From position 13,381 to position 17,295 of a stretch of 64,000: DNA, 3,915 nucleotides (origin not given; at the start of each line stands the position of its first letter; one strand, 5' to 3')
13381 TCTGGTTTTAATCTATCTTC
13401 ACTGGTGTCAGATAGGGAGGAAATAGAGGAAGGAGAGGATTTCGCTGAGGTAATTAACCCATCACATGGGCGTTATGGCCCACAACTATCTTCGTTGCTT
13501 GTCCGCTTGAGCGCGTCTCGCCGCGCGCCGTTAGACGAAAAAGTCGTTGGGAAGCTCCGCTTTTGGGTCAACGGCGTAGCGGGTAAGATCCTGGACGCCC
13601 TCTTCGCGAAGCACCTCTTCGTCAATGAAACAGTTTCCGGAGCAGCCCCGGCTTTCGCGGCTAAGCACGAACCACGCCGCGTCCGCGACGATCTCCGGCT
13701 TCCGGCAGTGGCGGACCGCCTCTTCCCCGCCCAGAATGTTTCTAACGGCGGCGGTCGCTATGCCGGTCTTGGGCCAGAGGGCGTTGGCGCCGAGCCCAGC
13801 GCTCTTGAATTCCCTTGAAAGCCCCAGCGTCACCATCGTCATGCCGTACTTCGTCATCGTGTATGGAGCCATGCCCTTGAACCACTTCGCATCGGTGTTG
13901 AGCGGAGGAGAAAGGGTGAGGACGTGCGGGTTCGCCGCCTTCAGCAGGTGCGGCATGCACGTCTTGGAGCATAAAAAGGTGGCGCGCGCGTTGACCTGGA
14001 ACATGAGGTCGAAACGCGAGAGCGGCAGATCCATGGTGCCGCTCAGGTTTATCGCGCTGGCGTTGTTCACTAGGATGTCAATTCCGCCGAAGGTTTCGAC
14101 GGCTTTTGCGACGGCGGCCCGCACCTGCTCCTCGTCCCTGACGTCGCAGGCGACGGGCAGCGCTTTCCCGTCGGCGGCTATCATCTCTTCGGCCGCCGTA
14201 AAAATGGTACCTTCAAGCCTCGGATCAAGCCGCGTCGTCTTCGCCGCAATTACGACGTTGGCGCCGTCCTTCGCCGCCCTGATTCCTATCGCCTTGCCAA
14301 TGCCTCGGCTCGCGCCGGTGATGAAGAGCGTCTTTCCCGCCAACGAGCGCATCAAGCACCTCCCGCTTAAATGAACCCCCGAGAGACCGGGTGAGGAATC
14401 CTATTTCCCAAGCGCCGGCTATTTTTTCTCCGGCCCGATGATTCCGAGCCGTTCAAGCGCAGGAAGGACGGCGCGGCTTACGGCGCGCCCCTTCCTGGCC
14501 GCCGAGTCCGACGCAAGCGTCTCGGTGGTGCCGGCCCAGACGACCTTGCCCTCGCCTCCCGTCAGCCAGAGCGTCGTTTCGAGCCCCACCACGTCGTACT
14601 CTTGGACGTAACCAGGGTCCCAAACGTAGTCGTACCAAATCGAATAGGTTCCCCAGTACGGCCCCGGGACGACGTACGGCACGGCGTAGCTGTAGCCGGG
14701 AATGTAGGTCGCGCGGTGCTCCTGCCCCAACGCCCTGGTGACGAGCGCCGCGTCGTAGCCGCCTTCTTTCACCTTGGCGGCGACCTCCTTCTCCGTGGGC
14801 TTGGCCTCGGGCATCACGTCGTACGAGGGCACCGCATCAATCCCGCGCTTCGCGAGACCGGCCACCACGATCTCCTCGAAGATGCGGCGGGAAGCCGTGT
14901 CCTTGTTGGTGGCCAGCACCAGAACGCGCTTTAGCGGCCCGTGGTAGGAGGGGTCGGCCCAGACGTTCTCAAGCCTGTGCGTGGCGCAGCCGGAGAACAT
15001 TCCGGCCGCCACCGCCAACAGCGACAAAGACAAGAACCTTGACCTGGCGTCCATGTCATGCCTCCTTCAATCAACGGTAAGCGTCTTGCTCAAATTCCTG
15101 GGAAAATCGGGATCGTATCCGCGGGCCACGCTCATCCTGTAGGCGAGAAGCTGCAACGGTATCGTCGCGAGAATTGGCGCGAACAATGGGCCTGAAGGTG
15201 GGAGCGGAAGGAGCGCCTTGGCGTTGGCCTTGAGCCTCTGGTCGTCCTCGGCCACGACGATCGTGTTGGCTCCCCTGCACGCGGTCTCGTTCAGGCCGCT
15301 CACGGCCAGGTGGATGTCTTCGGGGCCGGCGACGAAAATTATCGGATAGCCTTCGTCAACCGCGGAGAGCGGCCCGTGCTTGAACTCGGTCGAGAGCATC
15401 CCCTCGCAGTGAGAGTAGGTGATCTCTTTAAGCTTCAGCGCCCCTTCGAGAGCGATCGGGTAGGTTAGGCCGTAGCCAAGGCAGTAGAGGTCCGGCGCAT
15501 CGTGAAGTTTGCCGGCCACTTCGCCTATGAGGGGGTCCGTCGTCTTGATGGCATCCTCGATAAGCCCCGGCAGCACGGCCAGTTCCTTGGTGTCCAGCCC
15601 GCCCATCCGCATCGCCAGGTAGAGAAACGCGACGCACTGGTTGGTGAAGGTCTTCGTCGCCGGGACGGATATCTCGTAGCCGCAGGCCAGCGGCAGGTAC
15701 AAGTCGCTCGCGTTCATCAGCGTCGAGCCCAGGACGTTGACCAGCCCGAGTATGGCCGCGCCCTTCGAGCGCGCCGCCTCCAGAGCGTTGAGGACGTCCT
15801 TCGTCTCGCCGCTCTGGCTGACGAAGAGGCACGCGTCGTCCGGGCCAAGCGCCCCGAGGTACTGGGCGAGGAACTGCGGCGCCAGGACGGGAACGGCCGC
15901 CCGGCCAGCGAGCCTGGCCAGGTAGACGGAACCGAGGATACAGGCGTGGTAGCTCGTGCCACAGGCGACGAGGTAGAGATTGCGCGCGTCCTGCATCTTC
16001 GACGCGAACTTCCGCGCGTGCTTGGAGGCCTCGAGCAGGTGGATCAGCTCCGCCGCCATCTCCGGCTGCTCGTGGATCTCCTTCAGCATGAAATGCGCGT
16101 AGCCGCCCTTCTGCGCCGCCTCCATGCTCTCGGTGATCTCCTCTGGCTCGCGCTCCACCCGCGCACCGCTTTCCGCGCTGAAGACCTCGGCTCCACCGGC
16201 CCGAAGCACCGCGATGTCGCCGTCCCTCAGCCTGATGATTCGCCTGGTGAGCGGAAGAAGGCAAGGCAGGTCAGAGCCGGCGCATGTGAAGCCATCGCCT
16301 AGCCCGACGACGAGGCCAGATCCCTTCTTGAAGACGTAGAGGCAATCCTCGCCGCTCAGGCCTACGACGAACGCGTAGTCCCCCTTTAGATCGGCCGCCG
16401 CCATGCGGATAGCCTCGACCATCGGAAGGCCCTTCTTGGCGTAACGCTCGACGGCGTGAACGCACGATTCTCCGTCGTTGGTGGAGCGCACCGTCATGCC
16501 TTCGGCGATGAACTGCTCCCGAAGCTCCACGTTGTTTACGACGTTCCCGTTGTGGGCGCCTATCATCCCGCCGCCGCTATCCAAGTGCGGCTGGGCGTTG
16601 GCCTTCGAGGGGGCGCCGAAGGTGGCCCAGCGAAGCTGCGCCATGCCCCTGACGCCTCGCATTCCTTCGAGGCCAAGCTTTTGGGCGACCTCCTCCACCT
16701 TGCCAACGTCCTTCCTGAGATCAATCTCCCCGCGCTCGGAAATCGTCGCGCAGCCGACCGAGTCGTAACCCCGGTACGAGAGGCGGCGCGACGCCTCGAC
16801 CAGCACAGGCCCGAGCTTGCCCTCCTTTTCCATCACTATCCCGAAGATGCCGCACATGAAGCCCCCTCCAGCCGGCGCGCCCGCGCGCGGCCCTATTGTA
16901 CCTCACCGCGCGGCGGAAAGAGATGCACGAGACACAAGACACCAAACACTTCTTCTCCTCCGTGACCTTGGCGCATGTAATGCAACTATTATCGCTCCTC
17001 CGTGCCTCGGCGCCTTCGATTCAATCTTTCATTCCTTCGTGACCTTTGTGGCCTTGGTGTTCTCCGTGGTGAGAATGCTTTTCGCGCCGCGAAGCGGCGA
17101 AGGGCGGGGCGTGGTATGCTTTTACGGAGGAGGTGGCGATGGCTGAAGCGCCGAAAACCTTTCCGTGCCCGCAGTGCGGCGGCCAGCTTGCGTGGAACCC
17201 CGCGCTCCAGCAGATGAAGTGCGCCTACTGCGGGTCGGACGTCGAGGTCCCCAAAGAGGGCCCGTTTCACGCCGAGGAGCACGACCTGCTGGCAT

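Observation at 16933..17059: Family of repeated intergenic elements: YAARCAC heptamer tract plus conserved CGTGACC-box blocks (copies near 16.93 kb, 36.22 kb and 39.22 kb)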

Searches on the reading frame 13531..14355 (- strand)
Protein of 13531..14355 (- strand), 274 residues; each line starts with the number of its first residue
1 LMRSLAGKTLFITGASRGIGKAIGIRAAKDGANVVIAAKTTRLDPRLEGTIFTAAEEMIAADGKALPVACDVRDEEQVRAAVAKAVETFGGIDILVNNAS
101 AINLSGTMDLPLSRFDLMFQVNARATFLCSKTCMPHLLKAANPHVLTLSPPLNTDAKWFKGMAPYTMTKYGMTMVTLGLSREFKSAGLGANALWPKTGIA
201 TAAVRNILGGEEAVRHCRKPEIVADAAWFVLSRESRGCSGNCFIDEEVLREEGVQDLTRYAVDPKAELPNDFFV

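Call 90: search_protein_families(library=pfam, proteins=[window:13531-14355:-], max_evalue=0.001)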
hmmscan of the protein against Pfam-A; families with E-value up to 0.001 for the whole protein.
window:13531-14355:- (274 aa): 3 families
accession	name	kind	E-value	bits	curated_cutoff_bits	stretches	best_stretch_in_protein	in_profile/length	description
PF00106.31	adh_short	-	1.3e-32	113.3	26.6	1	8-203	1-186/195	short chain dehydrogenase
PF13561.12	adh_short_C2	-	1.9e-30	106.6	27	1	14-242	1-228/236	Enoyl-(Acyl carrier protein) reductase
PF08659.16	KR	-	0.00066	20.1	22.6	1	9-120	2-110/180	KR domain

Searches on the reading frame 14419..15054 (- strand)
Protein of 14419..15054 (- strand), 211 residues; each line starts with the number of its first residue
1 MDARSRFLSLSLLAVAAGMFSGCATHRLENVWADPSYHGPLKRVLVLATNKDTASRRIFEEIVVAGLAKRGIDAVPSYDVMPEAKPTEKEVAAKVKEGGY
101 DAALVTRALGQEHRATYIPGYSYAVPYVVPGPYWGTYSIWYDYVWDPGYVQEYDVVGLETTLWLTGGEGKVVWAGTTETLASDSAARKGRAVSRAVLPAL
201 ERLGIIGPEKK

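Call 46: search_protein_families(library=pfam, proteins=[window:14419-15054:-], max_evalue=0.01)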
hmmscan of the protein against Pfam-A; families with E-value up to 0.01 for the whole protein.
window:14419-15054:- (211 aa): 1 family
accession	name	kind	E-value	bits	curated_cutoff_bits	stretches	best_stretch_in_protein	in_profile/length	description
PF13590.11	DUF4136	-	0.0019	19.1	32.8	1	54-199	33-146/152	Domain of unknown function (DUF4136)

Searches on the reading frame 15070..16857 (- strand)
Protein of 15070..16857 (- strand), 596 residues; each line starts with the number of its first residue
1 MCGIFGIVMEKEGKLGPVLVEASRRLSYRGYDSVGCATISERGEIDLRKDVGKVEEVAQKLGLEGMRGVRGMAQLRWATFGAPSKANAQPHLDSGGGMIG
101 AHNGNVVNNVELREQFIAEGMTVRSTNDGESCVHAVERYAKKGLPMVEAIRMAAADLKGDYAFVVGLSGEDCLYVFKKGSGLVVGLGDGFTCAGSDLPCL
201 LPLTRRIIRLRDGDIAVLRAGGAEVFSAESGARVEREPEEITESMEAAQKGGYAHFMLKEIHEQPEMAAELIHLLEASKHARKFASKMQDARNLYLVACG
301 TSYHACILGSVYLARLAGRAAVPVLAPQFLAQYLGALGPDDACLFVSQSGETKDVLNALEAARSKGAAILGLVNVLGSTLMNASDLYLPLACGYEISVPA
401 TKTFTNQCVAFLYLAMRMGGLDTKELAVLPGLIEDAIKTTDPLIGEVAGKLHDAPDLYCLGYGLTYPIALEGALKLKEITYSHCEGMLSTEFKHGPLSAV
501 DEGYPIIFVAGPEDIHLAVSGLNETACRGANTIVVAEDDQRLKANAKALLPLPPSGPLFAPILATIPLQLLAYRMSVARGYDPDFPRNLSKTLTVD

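Call 13: find_encoding_contigs(protein=window:15070-16857:-, flank=10000, max_places=10)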
Protein window:15070-16857:- (596 aa): no gene with exactly this product is on record in the collection.

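Call 53: find_homologous_proteins(query=window:15070-16857:-, max_evalue=1e-150)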
Query window:15070-16857:- (596 aa): 3755 proteins with E <= 1e-150 among 8000 candidates; the best 120 are listed.
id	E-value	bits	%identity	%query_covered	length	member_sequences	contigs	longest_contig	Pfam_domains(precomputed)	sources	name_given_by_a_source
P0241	0.0e+0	1239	93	100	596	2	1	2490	PF01380.28,PF13522.12,PF13537.12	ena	-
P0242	0.0e+0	1179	89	100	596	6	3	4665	PF01380.28,PF13522.12,PF13537.12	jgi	jgi:glucosamine--fructose-6-phosphate aminotransferase (isomerizing)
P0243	2.5e-297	1005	74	100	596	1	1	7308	PF01380.28,PF13522.12,PF13537.12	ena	-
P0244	2.5e-294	995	74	100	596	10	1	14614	PF01380.28,PF13522.12,PF13537.12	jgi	jgi:glucosamine--fructose-6-phosphate aminotransferase (isomerizing)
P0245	1.1e-291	987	73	100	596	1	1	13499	PF01380.28,PF13522.12,PF13537.12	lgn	-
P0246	3.8e-291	985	73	100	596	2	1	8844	PF01380.28,PF13522.12,PF13537.12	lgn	-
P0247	9.4e-291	984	73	100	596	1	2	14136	PF01380.28,PF13522.12,PF13537.12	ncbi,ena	-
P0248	3.4e-289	978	72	100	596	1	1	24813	PF01380.28,PF13522.12,PF13537.12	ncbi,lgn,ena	-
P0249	5.6e-289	978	72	100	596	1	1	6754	PF01380.28,PF13522.12,PF13537.12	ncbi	-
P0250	6.4e-289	978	72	100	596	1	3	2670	PF01380.28,PF13522.12,PF13537.12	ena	-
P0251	1.6e-288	976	73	100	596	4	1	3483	PF01380.28,PF13522.12,PF13537.12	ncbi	-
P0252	2.2e-288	976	72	100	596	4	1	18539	PF01380.28,PF13522.12,PF13537.12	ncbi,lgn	-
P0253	2.9e-288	975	72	100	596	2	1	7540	PF01380.28,PF13522.12,PF13537.12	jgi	jgi:glutamine---fructose-6-phosphate transaminase (isomerizing)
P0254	3.0e-288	975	72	100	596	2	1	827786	PF01380.28,PF13522.12,PF13537.12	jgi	-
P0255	4.0e-288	975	72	100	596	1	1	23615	PF01380.28,PF13522.12,PF13537.12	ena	-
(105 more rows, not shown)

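Call 54: find_encoding_contigs(protein=P0241, flank=5000, max_places=4)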
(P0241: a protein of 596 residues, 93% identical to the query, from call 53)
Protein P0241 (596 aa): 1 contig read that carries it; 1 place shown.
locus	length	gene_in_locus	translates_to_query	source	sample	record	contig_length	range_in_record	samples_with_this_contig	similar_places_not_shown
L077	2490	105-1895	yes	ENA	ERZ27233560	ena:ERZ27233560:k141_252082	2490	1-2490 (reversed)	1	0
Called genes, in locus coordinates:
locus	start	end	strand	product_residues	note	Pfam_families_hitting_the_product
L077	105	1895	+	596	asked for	PF13522:GATase_6, PF13537:GATase_7, PF01380:SIS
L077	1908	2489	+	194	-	?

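Call 55: find_encoding_contigs(protein=P0242, flank=5000, max_places=6)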
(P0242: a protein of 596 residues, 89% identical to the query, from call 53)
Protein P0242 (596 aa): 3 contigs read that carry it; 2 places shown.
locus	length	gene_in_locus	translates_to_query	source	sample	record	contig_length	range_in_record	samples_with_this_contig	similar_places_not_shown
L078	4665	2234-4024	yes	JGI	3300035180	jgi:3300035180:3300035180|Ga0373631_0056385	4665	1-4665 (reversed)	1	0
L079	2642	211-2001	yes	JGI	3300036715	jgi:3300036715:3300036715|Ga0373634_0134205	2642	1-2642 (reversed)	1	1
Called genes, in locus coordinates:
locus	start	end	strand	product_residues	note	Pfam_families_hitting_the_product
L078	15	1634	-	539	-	PF00732:GMC_oxred_N (faint), PF01266:DAO (faint), PF13450:NAD_binding_8 (weak), PF05199:GMC_oxred_C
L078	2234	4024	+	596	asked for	PF13522:GATase_6, PF13537:GATase_7, PF01380:SIS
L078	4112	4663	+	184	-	?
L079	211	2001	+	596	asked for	PF13522:GATase_6, PF13537:GATase_7, PF01380:SIS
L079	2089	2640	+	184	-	?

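Call 88: find_encoding_contigs(protein=P0244, flank=6000, max_places=3)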
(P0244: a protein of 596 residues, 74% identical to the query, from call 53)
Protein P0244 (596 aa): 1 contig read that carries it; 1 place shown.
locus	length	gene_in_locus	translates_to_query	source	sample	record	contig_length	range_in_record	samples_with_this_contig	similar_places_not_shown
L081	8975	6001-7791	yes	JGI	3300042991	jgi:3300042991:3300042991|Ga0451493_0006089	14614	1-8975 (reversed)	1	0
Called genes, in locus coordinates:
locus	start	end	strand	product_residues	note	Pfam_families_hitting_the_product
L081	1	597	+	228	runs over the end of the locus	PF00326:Peptidase_S9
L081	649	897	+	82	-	PF00326:Peptidase_S9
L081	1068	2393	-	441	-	PF00224:PK, PF02887:PK_C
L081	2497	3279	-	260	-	-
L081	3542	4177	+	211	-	PF07298:NnrU (weak)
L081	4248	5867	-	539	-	PF00732:GMC_oxred_N (faint), PF00890:FAD_binding_2 (weak), PF01266:DAO (faint), PF07992:Pyr_redox_2 (faint), PF13450:NAD_binding_8 (weak), PF05199:GMC_oxred_C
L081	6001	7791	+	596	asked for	PF13522:GATase_6, PF13537:GATase_7, PF01380:SIS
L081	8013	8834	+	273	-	PF00106:adh_short, PF13561:adh_short_C2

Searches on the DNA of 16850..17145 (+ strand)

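Call 36: search_rna_families(source=window, start=16850, end=17145, threshold=evalue, max_evalue=10)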
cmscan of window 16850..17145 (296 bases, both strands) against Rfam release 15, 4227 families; matches with E-value up to 10: 1.
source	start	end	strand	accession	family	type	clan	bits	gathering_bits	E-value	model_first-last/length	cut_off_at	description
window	16850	16969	+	RF02042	HOTTIP_3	Gene; lncRNA;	-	4.4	50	7.4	106-353/353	5'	HOXA transcript at the distal tip, conserved region 3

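Call 81: search_dna_similar(query=window:16907-17080:+, collection=phages, mode=distant, max_evalue=1, max_rows=10)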
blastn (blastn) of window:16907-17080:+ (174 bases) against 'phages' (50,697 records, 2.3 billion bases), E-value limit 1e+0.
Records with a match: 22; places in all: 22; records where one place covers at least 80% of the query: 0.
Best place of each record, by identity: 95-99% 22.
By first word of the organism name: Salmonella 19; Escherichia 2; Pseudomonas 1.
By host as written in the record: - 7; Salmonella enterica 3; Salmonella enterica subsp. enterica serovar Typhimurium 2; Salmonella enterica subsp. enterica serovar Typhimurium strain ATCC 14028S 2; Salmonella sp. 1; Escherichia coli O157:H7 1; Salmonella enterica serotype Typhimurium LT2 1; Salmonella enterica subsp. enterica serovar Enteritidis 1; and 4 more.
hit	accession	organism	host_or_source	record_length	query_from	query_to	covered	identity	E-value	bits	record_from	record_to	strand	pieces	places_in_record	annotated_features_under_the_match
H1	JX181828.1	Salmonella phage STML-13-1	mixed Maryland water samples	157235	30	53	14%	95.8%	5e-1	40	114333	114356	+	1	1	hypothetical protein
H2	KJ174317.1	Salmonella phage vB-SalM-SJ2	-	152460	30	53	14%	95.8%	5e-1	40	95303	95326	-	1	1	hypothetical protein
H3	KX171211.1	Salmonella phage vB_SenM-2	Salmonella sp.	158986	30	53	14%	95.8%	5e-1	40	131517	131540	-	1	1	hypothetical protein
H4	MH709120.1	Salmonella phage SenASZ3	Salmonella enterica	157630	30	53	14%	95.8%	5e-1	40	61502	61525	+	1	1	hypothetical protein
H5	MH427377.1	Escherichia phage vB_EcoM_Sa157lw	Escherichia coli O157:H7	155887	30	53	14%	95.8%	5e-1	40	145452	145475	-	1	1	hypothetical protein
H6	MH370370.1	Salmonella phage S117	Salmonella enterica serotype ...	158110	30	53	14%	95.8%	5e-1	40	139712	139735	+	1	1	hypothetical protein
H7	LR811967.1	Salmonella phage Se_EM1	-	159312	30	53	14%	95.8%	5e-1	40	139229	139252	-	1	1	Phage protein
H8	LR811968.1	Salmonella phage Se_EM4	-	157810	30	53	14%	95.8%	5e-1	40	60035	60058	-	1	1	Phage protein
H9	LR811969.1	Salmonella phage Se_EM3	-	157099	30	53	14%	95.8%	5e-1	40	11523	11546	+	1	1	none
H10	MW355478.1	Salmonella phage vB_SenAc_BPS7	Salmonella enterica subsp. enterica ...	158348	30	53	14%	95.8%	5e-1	40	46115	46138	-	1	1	hypothetical protein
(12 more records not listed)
